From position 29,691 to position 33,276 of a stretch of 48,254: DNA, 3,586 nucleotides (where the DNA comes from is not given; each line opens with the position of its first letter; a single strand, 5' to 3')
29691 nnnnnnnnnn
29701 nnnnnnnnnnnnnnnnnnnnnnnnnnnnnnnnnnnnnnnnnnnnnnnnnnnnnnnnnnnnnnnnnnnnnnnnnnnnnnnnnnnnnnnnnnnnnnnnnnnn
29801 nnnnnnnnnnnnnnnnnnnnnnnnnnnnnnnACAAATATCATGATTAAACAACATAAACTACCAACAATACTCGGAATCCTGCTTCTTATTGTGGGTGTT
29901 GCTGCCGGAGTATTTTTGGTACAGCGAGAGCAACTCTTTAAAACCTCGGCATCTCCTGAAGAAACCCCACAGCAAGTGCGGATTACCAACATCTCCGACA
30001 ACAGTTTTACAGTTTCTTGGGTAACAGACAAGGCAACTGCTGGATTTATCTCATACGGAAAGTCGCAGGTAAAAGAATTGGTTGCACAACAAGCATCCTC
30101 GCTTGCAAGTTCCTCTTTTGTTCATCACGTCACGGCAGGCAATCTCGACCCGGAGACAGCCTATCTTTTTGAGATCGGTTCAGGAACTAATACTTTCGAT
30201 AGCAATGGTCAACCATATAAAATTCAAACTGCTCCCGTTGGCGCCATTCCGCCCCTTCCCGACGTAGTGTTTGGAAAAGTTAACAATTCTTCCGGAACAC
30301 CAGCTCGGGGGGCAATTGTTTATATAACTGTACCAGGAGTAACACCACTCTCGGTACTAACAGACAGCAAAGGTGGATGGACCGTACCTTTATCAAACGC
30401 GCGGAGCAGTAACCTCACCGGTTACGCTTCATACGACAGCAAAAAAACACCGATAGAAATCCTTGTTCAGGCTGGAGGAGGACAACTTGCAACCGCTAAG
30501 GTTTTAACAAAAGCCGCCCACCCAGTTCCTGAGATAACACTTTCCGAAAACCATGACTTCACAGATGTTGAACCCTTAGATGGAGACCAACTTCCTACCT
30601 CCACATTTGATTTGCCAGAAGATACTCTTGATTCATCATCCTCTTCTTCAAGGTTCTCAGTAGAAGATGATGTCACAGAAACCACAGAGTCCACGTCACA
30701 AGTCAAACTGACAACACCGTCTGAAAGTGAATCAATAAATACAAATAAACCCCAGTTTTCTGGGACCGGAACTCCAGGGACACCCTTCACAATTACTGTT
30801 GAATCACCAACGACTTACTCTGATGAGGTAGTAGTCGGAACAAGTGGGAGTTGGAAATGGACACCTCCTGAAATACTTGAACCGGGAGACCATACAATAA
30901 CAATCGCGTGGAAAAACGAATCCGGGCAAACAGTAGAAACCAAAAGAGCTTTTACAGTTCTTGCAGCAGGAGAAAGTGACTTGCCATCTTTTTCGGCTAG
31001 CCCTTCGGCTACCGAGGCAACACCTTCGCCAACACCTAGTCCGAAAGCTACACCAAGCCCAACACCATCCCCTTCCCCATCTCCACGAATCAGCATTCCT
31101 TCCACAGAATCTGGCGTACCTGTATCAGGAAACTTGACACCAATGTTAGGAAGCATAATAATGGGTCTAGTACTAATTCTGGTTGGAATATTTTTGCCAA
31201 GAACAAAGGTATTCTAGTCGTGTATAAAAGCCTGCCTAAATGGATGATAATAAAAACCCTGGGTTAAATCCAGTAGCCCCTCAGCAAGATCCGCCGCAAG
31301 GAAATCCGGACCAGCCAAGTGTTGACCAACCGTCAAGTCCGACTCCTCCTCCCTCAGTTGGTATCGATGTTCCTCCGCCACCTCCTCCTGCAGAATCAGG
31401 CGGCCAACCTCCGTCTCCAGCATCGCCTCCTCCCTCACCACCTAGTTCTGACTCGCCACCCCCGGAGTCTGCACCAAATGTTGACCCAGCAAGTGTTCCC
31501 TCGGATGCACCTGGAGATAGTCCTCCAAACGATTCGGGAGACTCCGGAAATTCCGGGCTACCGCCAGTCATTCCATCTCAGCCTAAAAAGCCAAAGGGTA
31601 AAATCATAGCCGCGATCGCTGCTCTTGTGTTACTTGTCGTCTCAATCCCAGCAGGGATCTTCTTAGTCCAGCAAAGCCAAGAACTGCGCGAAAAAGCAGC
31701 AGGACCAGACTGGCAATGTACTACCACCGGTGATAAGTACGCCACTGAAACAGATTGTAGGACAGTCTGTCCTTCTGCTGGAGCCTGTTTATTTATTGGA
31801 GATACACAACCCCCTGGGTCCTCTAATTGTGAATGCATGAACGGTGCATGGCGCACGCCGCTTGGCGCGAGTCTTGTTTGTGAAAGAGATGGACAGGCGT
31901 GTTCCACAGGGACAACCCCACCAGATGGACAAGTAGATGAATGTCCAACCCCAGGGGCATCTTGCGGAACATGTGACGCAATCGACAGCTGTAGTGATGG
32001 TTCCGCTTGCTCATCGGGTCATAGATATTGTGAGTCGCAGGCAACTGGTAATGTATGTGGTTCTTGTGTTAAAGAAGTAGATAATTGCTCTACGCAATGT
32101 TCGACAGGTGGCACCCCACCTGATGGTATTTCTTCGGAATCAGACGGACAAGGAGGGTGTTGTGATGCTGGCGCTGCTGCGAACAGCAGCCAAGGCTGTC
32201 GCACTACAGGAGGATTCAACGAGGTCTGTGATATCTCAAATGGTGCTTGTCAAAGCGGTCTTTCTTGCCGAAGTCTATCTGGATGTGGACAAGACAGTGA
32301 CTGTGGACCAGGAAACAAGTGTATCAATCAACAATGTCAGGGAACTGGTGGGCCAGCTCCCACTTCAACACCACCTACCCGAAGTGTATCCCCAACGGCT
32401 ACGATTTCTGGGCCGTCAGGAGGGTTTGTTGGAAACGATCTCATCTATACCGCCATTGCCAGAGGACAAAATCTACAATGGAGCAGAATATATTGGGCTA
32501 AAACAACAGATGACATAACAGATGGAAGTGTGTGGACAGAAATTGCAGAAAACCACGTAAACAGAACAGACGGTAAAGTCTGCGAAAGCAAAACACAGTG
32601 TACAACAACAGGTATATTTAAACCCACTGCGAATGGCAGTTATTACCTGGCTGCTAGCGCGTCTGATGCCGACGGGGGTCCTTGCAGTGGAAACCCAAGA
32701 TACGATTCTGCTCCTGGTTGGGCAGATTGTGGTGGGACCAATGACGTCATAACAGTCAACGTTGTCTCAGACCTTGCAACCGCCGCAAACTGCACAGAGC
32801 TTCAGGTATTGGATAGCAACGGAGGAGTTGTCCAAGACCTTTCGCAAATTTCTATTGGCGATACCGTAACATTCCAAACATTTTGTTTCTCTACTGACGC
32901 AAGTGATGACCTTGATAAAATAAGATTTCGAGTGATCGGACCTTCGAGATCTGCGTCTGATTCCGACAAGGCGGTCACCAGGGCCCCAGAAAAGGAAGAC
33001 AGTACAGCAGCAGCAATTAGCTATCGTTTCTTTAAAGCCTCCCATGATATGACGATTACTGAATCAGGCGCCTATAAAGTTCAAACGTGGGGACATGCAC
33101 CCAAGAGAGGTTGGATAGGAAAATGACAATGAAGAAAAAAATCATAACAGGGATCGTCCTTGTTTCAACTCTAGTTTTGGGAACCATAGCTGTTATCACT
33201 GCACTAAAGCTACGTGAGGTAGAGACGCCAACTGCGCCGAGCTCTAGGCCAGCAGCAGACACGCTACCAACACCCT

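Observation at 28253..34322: PilN/PilO-led six-gene surface cluster with no pilM, secretin, ATPase or pilin in sight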

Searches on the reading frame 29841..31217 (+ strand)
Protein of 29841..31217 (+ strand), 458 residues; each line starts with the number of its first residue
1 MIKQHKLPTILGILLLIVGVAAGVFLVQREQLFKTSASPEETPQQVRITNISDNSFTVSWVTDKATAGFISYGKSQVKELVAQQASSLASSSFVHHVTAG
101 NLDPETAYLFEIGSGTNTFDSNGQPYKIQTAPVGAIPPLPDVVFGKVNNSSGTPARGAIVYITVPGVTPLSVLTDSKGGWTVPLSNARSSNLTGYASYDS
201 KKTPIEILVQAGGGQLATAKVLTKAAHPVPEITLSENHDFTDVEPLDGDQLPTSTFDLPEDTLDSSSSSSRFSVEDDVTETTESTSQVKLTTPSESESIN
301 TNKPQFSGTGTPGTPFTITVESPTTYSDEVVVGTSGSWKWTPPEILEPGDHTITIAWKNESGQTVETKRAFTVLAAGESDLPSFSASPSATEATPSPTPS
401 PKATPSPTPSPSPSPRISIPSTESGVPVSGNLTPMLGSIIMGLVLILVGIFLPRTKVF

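Call 3: search_protein_families(library=pfam, proteins=[window:29841-31217:+], max_evalue=1)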
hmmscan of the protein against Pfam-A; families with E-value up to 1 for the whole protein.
window:29841-31217:+ (458 aa): 9 families
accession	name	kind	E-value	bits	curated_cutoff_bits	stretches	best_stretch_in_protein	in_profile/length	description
PF16656.11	Pur_ac_phosph_N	-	2.5e-10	41.2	30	1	43-121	1-84/93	Purple acid Phosphatase, N-terminal domain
PF19077.6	Big_13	-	7e-09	36.5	27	1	297-373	22-100/102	Bacterial Ig-like domain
PF00041.27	fn3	-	0.00063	20.3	25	1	42-113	2-67/84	Fibronectin type III domain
PF13620.12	CarboxypepD_reg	-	0.0011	19.7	32.3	1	143-193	2-53/82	Carboxypeptidase regulatory-like domain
PF02927.20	CelD_N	-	0.041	15.1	24.6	1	266-322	28-83/86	Cellulase N-terminal ig-like domain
PF11381.13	DUF3185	-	0.12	12.8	25.3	0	10-38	2-30/59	Protein of unknown function (DUF3185)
PF20664.2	DUF6814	-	0.2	12.4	25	1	9-41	6-38/71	Family of unknown function (DUF6814)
PF02369.22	Big_1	-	0.26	11.9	34.9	1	146-202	24-85/93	Bacterial Ig-like domain (group 1)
PF12019.13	GspH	-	0.29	12.1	21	0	281-336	48-108/108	Type II transport protein GspH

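Call 4: search_protein_families(library=ncbifam, proteins=[window:29841-31217:+], max_evalue=1)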
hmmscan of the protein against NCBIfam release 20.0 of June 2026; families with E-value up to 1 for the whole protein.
window:29841-31217:+ (458 aa): 4 families
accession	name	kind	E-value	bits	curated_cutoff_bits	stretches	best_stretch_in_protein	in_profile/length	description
NF040520.1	Ig_like_BLP2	equivalog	0.00037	18.8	750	1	297-376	533-612/730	Ig-like repeat protein Blp2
NF033186.1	internalin_K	exception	0.0011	17.5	1100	1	346-422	478-551/604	class 1 internalin InlK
NF037973.1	metallo_SslE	exception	0.084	10.2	3000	1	376-416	40-81/1519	lipoprotein metalloprotease SslE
NF047903.1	MmDecMmdC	equivalog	0.12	12.8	200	1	386-439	23-74/132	methylmalonyl-CoA decarboxylase subunit gamma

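Call 38: find_homologous_proteins(query=A3, max_evalue=0.001)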
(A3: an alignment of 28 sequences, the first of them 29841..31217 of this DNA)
Query A3 (28 sequences) (458 aa, profile of the alignment): 290 proteins with E <= 0.001 among 8000 candidates; the best 120 are listed.
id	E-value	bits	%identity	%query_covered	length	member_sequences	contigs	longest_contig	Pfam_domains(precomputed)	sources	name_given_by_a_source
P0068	2.1e-186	638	39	99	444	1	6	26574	PF00041.28,PF19077.7,PF16656.12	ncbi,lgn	ncbi:MAG: Ig-like domain-containing protein [Microgenomates group bacterium]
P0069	1.3e-184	632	42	82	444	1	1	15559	PF13620.13,PF00041.28,PF19077.7,PF16656.12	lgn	-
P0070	1.0e-180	620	42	84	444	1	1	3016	PF00041.28,PF19077.7,PF16656.12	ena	-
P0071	8.9e-180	616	42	98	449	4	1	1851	PF00041.28,PF19077.7,PF16656.12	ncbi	ncbi:MAG: Ig-like domain-containing protein [Patescibacteria group bacterium]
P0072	1.2e-179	616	40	98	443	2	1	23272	PF13620.13,PF00041.28,PF19077.7,PF16656.12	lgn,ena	-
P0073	3.5e-179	615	41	96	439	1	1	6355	PF00041.28,PF19077.7,PF16656.12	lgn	-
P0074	1.4e-178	613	40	100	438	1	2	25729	PF19077.7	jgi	jgi:hypothetical protein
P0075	1.6e-176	606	42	99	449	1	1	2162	PF13620.13,PF00041.28,PF19077.7,PF16656.12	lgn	-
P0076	4.8e-176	604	40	97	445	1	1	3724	PF00041.28,PF19077.7,PF16656.12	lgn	-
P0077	6.2e-176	604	41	98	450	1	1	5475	PF00041.28,PF19077.7,PF16656.12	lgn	-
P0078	9.9e-173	593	100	100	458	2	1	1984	PF19077.7,PF16656.12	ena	-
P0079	1.1e-172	593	43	82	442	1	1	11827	PF00041.28,PF19077.7,PF16656.12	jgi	jgi:hypothetical protein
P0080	4.7e-172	591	39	97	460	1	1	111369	PF00041.28,PF19077.7,PF16656.12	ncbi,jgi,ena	-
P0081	6.0e-172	591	53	100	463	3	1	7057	PF19077.7,PF16656.12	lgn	-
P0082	8.6e-170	584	54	99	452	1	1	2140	PF13620.13,PF19077.7,PF16656.12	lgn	-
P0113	1.3e-160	553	34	99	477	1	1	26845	PF00041.28,PF19077.7,PF16656.12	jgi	-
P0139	7.5e-153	528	38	98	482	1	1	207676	PF13620.13,PF00041.28,PF19077.7,PF16656.12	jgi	-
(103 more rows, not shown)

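Call 39: search_solved_structures(query=A3, max_evalue=1)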
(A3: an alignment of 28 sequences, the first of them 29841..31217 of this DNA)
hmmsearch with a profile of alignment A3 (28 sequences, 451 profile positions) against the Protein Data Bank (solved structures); distinct sequences matched with E-value up to 1: 65 (the best 60 are shown).
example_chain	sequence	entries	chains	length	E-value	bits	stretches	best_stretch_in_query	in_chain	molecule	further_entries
2yn3_A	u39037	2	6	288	2.8e-08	36.2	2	290-357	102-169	PUTATIVE INNER MEMBRANE PROTEIN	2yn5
9ot8_A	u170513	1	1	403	4.9e-08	35.5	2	42-129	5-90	FN3con-9 - FN3con-41 fusion,Galectin-3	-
1fnf_A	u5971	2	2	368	2.1e-06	30.1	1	42-110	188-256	FIBRONECTIN | Isoform 1 of Fibronectin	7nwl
3teu_A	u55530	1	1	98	5e-06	28.8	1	42-112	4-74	Fibcon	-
5e53_A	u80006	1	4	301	6.3e-06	28.5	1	33-111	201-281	Contactin-1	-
6hwr_D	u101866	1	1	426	6.6e-06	28.4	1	41-112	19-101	Fe(3+)-Zn(2+) purple acid phosphatase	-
2qfp_A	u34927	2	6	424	6.7e-06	28.4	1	41-112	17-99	Purple acid phosphatase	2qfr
4dhl_A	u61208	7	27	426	6.7e-06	28.4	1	41-112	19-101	Purple acid phosphatase | Fe(3+)-Zn(2+) purple acid phosphatase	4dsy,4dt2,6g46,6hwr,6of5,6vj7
8brn_A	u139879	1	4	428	6.8e-06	28.4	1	41-112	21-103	Fe(3+)-Zn(2+) purple acid phosphatase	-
1kbp_A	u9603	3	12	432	6.9e-06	28.4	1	41-112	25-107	PURPLE ACID PHOSPHATASE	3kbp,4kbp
6ofd_A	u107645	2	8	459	7.5e-06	28.3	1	41-112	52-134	Fe(3+)-Zn(2+) purple acid phosphatase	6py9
1mfn_A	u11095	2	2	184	1.1e-05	27.7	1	49-111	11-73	FIBRONECTIN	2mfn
4lxo_A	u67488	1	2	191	1.2e-05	27.6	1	42-110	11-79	Fibronectin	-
9p6s_C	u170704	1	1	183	1.8e-05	27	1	43-110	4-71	Fibronectin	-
5j7k_A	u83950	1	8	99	8.9e-05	24.7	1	43-121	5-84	FN3con-a-lys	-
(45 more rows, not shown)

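Call 61: predict_structure(alignment_id=A4)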
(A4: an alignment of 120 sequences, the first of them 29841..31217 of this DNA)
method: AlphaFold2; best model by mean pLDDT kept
length: 458 residues; sequences in the alignment: 120
mean_pLDDT: 83.8   pTM: 0.57
mean pLDDT of the five models: 83.8, 82.9, 82.8, 82.5, 82.3
residues with pLDDT >= 90: 309; 70-90: 44; 50-70: 37; < 50: 68
segments of 3 or more residues with pLDDT < 50: 264-269, 271-282, 382-413, 415-427
pLDDT, mean of each block of 10 residues (from residue 1): 66 95 83 69 97 98 96 91 87 97 97 95 95 93 97 97 98 97 97 97 98 96 97 98 86 62 46 37 76 93 96 97 96 96 96 96 95 75 41 43 44 45 49 86 94 72
secondary structure, 60 per line:
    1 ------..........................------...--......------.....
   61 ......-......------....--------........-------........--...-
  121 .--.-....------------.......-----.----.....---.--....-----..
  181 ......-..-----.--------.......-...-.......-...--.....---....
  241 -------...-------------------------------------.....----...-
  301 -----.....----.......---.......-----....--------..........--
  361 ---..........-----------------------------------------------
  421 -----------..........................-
elements in order: H7-32 E44-49 E56-66 E68-73 E80-83 E92-99 E107-114 E117-119 E126-129 E142-148 E159-163 E170-173 E179-183 E204-210 E216-222 E229-233 E237-240 E288-292 E297-299 E306-310 E315-321 E325-331 E337-340 E349-358 E364-373 H432-457

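Call 64: fold_search(model_id=the predicted structure, library=pdb)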
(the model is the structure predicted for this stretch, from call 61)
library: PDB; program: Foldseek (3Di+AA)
matches with E <= 10: 1832; with E <= 0.001: 230
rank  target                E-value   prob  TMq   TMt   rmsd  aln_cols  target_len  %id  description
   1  5e53_B                1.5e-09  1.00  0.17  0.25  26.0       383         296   13  Crystal structure of chicken CNTN1 FN1-FN3 domains (released 2016-08-31)
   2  5e7l                  2.0e-09  1.00  0.17  0.24  25.7       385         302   11  Crystal structure of mouse CNTN2 FN1-FN3 domains (released 2016-08-31)
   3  5e53_D                2.8e-09  1.00  0.16  0.23  25.5       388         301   14  Crystal structure of chicken CNTN1 FN1-FN3 domains (released 2016-08-31)
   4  7mrn_A                1.3e-08  1.00  0.14  0.21  25.0       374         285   13  Mouse CNTN5 APP complex (released 2022-01-05)
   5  5e55_A                1.3e-08  1.00  0.15  0.21  22.8       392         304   12  Crystal structure of mouse CNTN6 FN1-FN3 domains (released 2016-08-31)
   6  7mro                  2.1e-08  1.00  0.15  0.21  24.6       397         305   12  Zebrafish CNTN4 FN1-FN3 domains (released 2022-01-05)
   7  8qox_B                2.7e-08  1.00  0.17  0.17  29.7       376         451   15  Two-component assembly of SlaA and SlaB S-layer proteins of Sulfolobus acidocaldarius (released 2024-02-21)
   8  5irb_B                3.0e-08  1.00  0.14  0.19  36.2       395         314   12  Structural insight into host cell surface retention of a 1.5-MDa bacterial ice-binding adhesin (released 2017-07-19)
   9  5e4s                  3.2e-08  1.00  0.16  0.24  24.8       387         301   12  Crystal structure of mouse CNTN4 FN1-FN3 domains (released 2016-08-31)
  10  5e55_B                3.2e-08  1.00  0.14  0.21  23.6       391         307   10  Crystal structure of mouse CNTN6 FN1-FN3 domains (released 2016-08-31)
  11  5irb_A                3.4e-08  1.00  0.14  0.19  35.4       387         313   13  Structural insight into host cell surface retention of a 1.5-MDa bacterial ice-binding adhesin (released 2017-07-19)
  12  4p99_A                3.6e-08  1.00  0.15  0.16  34.5       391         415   14  Ca2+-stabilized adhesin helps an Antarctic bacterium reach out and bind ice (released 2014-06-18)
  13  6xi3                  4.9e-08  1.00  0.17  0.19  30.7       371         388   13  Crystal structure of tetra-tandem repeat in extending region of large adhesion protein (released 2020-10-14)
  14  5e53_A                5.4e-08  1.00  0.16  0.24  25.9       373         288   14  Crystal structure of chicken CNTN1 FN1-FN3 domains (released 2016-08-31)
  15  5e53_C                5.4e-08  1.00  0.15  0.22  24.9       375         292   14  Crystal structure of chicken CNTN1 FN1-FN3 domains (released 2016-08-31)
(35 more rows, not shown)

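Call 80: find_encoding_contigs(protein=P0113, flank=8000, max_places=1)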
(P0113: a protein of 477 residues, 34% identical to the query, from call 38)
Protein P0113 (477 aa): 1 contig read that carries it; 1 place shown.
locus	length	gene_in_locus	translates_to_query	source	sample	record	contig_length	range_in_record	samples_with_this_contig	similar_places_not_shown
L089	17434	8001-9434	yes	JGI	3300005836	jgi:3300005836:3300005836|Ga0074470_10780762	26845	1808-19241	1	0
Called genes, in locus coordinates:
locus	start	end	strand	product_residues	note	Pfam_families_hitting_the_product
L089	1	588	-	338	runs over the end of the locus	PF08529:NusA_N, PF13184:KH_NusA_1st, PF26594:KH_NusA_2nd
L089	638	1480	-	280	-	PF00226:DnaJ, PF01556:DnaJ_C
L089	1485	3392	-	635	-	PF00012:HSP70, PF06723:MreB_Mbl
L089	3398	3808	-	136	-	PF01025:GrpE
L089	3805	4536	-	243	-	PF01628:HrcA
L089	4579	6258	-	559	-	PF03023:MurJ, PF13440:Polysacc_synt_3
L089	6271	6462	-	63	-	-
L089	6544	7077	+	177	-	PF05137:PilN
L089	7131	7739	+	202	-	-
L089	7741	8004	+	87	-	-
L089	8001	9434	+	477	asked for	PF00041:fn3 (weak), PF16656:Pur_ac_phosph_N, PF19077:Big_13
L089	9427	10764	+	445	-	-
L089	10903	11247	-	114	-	-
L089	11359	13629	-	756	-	PF02366:PMT, PF13231:PMT_2, PF16192:PMT_4TMC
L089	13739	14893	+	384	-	-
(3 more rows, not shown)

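Call 81: find_encoding_contigs(protein=P0139, flank=8000, max_places=1)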
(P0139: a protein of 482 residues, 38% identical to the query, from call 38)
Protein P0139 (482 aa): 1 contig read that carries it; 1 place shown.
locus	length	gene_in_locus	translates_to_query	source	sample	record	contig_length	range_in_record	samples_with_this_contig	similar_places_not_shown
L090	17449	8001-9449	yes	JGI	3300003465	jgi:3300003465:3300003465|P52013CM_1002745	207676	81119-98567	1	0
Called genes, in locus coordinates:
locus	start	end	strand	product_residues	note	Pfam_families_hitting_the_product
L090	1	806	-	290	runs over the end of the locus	PF00226:DnaJ, PF01556:DnaJ_C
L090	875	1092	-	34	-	-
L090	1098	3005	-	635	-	PF00012:HSP70, PF06723:MreB_Mbl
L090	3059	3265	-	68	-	-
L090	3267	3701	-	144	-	PF01025:GrpE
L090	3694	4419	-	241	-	PF01628:HrcA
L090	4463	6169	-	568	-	PF03023:MurJ, PF13440:Polysacc_synt_3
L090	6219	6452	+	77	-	PF01649:Ribosomal_S20p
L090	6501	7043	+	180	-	PF05137:PilN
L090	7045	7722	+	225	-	-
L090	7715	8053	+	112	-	-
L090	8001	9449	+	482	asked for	PF00041:fn3 (faint), PF16656:Pur_ac_phosph_N (weak), PF13620:CarboxypepD_reg (faint), PF19077:Big_13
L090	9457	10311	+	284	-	-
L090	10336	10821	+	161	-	-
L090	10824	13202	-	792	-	PF02366:PMT, PF13231:PMT_2, PF16192:PMT_4TMC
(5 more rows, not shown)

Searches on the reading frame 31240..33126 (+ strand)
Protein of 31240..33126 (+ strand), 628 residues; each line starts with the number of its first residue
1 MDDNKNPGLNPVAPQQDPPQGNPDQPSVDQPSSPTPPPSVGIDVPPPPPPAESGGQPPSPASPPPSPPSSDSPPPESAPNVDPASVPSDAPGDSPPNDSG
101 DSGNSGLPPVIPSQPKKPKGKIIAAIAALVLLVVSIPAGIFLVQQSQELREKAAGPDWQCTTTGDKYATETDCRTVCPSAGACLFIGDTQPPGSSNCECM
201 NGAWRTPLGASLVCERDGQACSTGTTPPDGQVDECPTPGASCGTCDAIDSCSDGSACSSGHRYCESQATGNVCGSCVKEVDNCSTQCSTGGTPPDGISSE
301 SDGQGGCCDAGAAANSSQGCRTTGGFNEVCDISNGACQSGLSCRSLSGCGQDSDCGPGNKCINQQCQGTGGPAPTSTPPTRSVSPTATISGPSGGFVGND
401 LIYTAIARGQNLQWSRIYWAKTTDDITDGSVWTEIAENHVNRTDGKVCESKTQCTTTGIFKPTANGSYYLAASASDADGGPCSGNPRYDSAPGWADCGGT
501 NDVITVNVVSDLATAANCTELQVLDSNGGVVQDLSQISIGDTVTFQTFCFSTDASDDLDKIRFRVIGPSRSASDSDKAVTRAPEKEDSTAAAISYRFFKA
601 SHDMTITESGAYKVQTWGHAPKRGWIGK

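Call 3: search_protein_families(library=pfam, proteins=[window:31240-33126:+], max_evalue=1)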
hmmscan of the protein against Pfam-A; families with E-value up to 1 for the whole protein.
window:31240-33126:+ (628 aa): 0 families

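Call 4: search_protein_families(library=ncbifam, proteins=[window:31240-33126:+], max_evalue=1)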
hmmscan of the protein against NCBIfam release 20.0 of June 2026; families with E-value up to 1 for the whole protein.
window:31240-33126:+ (628 aa): 0 families

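Call 60: search_protein_families(library=pfam, proteins=[window:31240-33126:+], max_evalue=10)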
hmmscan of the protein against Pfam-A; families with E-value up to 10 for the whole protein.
window:31240-33126:+ (628 aa): 0 families

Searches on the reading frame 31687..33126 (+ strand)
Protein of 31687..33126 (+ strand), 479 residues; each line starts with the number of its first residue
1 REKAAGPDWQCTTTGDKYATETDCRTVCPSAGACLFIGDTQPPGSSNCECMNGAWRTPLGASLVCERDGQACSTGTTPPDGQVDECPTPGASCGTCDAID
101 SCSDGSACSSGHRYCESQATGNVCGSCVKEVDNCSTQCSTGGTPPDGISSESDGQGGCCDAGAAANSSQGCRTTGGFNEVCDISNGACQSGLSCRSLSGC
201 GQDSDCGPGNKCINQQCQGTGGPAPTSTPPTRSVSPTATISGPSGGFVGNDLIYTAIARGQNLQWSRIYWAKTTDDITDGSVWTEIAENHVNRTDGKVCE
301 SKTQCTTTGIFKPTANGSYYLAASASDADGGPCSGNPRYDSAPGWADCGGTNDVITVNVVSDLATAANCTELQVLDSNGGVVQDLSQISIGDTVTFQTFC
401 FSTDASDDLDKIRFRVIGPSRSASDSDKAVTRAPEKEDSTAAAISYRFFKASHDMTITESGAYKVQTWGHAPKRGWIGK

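Call 47: find_homologous_proteins(query=window:31687-33126:+, max_evalue=0.001)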
Query window:31687-33126:+ (479 aa): 7 proteins with E <= 0.001 among 8000 candidates.
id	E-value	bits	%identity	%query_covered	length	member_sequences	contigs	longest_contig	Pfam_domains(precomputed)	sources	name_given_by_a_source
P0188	1.2e-40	158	37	73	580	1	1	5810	-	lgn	-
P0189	3.0e-40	157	34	100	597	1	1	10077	-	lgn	-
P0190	3.6e-39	153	35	90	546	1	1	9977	-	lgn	-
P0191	1.2e-22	98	65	18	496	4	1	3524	-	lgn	-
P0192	1.2e-20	92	62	17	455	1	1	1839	-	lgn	-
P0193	1.8e-20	91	67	16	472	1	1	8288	-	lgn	-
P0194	2.4e-19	88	64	16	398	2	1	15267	-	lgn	-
